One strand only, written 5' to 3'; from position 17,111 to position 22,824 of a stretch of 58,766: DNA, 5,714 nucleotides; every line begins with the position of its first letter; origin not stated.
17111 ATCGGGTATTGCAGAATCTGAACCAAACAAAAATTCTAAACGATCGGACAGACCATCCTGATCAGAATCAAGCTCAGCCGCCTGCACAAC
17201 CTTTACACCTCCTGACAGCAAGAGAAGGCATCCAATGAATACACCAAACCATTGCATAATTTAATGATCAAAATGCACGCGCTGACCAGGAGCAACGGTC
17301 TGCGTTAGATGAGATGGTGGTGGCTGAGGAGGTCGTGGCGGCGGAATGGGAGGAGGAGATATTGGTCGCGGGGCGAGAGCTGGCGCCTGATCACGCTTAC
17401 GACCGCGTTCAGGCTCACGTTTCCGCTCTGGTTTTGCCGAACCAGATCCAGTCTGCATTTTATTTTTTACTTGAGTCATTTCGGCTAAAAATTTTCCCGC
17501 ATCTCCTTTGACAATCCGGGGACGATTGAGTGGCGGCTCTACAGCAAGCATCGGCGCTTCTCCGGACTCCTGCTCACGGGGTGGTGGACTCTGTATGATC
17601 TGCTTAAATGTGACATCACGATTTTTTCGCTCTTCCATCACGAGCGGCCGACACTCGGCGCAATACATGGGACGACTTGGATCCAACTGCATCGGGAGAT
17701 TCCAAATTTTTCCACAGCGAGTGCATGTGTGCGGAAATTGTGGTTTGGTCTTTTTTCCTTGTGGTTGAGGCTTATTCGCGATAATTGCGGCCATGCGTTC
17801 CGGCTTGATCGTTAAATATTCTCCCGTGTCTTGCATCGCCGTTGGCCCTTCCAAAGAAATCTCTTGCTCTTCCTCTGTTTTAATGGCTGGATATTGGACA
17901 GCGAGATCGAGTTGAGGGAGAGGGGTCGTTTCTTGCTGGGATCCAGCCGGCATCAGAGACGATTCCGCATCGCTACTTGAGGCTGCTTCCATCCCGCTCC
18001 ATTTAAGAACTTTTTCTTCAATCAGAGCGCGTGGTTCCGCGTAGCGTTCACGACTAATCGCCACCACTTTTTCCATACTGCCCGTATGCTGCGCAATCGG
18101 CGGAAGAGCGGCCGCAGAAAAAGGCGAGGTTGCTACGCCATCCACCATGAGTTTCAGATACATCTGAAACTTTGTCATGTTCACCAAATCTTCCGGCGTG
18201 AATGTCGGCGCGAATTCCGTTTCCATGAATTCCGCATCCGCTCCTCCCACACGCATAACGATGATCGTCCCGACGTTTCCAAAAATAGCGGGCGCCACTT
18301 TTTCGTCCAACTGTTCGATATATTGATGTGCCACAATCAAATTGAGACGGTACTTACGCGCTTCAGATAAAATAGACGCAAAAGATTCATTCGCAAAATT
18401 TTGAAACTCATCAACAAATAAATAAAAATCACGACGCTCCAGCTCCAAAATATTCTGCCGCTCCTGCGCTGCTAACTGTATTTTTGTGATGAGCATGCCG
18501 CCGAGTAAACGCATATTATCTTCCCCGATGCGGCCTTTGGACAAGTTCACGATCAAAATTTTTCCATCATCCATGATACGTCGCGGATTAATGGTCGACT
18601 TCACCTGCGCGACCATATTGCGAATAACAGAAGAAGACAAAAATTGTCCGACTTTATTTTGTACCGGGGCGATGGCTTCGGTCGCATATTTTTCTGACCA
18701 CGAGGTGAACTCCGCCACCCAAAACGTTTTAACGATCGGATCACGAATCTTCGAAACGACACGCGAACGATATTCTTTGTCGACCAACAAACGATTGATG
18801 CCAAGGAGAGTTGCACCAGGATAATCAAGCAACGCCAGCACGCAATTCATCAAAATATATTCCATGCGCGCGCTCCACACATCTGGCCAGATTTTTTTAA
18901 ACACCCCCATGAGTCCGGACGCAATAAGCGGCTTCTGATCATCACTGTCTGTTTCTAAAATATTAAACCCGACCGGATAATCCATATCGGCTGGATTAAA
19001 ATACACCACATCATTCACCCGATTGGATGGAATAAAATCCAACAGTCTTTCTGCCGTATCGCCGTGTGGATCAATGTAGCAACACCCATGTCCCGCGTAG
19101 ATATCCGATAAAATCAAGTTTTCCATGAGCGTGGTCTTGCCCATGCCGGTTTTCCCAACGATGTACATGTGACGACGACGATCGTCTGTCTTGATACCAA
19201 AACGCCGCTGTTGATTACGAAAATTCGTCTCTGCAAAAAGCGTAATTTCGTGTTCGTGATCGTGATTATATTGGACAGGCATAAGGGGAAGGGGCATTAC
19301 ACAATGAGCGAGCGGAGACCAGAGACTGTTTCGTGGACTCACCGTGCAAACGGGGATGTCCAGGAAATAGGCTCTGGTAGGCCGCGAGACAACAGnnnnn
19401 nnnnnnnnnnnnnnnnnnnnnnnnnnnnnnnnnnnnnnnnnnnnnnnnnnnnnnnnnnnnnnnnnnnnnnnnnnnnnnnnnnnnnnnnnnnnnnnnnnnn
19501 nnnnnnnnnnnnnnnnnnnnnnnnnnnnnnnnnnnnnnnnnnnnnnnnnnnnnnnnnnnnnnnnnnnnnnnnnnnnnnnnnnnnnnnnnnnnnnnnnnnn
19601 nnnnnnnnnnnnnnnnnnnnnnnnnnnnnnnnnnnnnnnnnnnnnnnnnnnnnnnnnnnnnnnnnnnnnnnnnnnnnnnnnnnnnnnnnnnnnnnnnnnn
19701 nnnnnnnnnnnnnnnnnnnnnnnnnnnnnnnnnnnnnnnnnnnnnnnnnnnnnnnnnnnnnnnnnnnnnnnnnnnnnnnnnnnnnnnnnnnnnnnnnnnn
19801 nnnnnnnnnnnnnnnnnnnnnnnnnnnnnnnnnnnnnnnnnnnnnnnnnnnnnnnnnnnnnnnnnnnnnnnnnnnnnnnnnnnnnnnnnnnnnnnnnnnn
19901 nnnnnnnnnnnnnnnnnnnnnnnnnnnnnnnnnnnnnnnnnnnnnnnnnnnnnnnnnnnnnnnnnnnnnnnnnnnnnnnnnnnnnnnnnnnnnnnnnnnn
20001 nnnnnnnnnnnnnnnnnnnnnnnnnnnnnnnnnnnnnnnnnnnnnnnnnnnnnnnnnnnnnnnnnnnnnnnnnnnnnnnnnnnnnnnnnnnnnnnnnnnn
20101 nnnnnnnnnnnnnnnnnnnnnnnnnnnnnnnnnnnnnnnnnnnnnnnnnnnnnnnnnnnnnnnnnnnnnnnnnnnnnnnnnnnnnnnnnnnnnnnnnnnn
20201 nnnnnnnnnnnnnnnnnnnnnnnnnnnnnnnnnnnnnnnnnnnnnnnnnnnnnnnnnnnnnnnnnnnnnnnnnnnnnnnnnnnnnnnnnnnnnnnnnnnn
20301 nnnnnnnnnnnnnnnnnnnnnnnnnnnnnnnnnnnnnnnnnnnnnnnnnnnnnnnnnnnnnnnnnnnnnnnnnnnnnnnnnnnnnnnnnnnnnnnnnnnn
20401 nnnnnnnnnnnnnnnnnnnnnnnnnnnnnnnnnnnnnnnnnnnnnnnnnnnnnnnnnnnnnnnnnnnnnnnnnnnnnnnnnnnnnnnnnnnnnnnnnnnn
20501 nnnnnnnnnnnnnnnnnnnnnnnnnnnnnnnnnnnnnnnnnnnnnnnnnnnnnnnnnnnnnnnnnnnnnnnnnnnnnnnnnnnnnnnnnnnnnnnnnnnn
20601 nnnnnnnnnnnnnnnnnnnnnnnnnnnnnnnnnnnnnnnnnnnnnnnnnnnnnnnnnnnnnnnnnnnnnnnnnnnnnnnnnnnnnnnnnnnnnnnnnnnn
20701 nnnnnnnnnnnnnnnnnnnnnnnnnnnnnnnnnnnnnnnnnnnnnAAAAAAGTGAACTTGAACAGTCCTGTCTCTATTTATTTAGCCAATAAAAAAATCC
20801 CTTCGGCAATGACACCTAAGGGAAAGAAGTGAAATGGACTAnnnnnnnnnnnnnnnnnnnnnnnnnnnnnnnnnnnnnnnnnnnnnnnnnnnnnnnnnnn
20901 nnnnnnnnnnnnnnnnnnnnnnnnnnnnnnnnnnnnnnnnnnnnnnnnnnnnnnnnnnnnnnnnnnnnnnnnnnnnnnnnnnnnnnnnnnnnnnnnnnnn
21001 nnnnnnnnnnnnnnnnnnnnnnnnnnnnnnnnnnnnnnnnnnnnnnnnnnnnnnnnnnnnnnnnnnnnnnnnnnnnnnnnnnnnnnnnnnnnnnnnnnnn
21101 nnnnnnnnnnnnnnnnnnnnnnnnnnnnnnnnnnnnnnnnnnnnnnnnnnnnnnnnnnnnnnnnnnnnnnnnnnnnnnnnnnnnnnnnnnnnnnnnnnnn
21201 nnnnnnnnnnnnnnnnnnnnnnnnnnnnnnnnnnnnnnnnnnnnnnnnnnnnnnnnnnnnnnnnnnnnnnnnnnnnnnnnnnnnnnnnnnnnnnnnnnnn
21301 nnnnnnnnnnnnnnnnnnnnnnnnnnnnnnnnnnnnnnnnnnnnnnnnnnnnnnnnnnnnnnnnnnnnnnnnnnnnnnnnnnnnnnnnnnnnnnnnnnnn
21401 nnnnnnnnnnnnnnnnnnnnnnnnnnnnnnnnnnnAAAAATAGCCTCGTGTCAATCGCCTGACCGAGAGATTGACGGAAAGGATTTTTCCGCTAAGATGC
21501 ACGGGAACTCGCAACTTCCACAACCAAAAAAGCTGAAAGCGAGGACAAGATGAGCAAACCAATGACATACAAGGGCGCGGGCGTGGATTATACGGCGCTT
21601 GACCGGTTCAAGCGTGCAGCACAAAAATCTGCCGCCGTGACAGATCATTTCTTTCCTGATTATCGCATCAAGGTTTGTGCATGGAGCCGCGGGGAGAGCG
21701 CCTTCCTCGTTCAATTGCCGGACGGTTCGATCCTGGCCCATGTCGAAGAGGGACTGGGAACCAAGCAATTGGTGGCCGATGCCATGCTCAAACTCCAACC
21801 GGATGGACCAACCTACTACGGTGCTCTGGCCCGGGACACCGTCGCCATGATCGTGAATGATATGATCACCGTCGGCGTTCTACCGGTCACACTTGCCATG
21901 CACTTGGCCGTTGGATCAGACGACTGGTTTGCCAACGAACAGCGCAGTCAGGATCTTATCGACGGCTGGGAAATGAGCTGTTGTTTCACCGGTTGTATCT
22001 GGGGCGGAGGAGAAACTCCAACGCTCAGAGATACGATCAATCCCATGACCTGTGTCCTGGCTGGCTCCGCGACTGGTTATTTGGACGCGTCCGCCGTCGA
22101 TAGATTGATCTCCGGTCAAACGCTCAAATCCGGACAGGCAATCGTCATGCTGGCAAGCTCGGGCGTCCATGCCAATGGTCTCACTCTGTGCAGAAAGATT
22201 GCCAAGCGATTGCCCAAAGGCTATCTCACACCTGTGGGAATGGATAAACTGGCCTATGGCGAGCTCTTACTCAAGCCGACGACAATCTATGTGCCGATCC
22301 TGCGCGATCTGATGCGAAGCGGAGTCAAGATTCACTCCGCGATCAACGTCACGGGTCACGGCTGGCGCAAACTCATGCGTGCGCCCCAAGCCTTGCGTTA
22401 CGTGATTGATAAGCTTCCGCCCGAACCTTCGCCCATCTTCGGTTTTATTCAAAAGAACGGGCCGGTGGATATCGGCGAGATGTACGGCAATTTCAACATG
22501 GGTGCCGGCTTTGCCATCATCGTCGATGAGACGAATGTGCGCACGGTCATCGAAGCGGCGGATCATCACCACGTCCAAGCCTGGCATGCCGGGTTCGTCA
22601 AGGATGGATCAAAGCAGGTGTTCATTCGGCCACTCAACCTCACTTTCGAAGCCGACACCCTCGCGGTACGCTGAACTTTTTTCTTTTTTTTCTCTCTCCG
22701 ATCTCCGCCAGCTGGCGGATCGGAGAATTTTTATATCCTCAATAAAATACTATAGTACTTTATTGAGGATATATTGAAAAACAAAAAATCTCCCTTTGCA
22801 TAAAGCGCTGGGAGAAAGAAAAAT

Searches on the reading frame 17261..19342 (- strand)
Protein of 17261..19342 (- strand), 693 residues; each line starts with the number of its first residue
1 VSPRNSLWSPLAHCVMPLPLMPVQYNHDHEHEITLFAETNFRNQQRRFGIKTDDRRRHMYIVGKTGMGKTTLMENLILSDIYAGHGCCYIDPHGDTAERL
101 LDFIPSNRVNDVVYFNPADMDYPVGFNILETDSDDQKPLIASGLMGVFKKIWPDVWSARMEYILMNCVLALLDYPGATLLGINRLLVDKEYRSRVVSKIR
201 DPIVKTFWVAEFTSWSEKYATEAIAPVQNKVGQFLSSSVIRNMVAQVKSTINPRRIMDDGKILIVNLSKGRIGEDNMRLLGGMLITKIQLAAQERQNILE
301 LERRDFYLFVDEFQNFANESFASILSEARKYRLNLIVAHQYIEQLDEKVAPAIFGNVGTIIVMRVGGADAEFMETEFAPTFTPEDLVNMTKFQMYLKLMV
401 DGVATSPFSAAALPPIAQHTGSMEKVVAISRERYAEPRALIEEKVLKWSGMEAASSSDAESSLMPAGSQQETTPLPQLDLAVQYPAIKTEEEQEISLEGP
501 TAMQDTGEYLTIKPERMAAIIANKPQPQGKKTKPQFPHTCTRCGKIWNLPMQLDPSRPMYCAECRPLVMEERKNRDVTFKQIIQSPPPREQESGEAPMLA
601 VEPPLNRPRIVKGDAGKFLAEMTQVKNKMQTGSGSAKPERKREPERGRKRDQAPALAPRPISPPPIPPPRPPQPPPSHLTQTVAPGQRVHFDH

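Call 71: search_protein_families(library=pfam, proteins=[window:17261-19342:-], max_evalue=0.001)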
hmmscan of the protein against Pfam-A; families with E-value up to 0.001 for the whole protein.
window:17261-19342:- (693 aa): 5 families
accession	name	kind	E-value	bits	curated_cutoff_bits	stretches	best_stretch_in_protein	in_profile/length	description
PF10412.15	TrwB_AAD_bind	-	3e-11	43.3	20.5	1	52-368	11-313/387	Type IV secretion-system coupling protein DNA-binding domain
PF12696.13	TraG-D_C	-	7e-07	29.6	22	1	306-373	2-72/126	TraM recognition site of TraD and TraG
PF01935.23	DUF87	-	3.2e-05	24.6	23.2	1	56-119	23-83/220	Helicase HerA, central domain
PF13401.12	AAA_22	-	0.00013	22.8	27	0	55-96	4-45/130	AAA domain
PF25199.1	nSTAND_NTPase5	-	0.00095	19.5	34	0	51-130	36-117/145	Novel STAND NTPase 5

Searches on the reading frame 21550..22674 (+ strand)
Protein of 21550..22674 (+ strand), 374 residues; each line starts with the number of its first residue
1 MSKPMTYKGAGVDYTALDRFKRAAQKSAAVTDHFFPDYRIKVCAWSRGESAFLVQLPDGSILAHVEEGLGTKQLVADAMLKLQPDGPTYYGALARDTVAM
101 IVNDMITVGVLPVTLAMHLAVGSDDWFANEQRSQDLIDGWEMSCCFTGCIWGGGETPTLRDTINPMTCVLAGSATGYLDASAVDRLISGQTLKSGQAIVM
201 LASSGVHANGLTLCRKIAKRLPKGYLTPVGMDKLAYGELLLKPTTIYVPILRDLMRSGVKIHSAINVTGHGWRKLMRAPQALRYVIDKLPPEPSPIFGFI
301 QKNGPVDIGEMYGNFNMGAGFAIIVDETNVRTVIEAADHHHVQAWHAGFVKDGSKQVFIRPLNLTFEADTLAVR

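Call 45: search_protein_families(library=pfam, proteins=[window:21550-22674:+], max_evalue=0.001)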
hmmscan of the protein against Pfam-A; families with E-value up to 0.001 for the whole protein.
window:21550-22674:+ (374 aa): 2 families
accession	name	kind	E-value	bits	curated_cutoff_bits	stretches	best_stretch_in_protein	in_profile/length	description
PF02769.27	AIRS_C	-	9.2e-10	39.3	23.1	1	193-357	1-152/156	AIR synthase related protein, C-terminal domain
PF00586.29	AIRS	-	6.3e-07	30.3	24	1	49-173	2-107/112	AIR synthase related protein, N-terminal domain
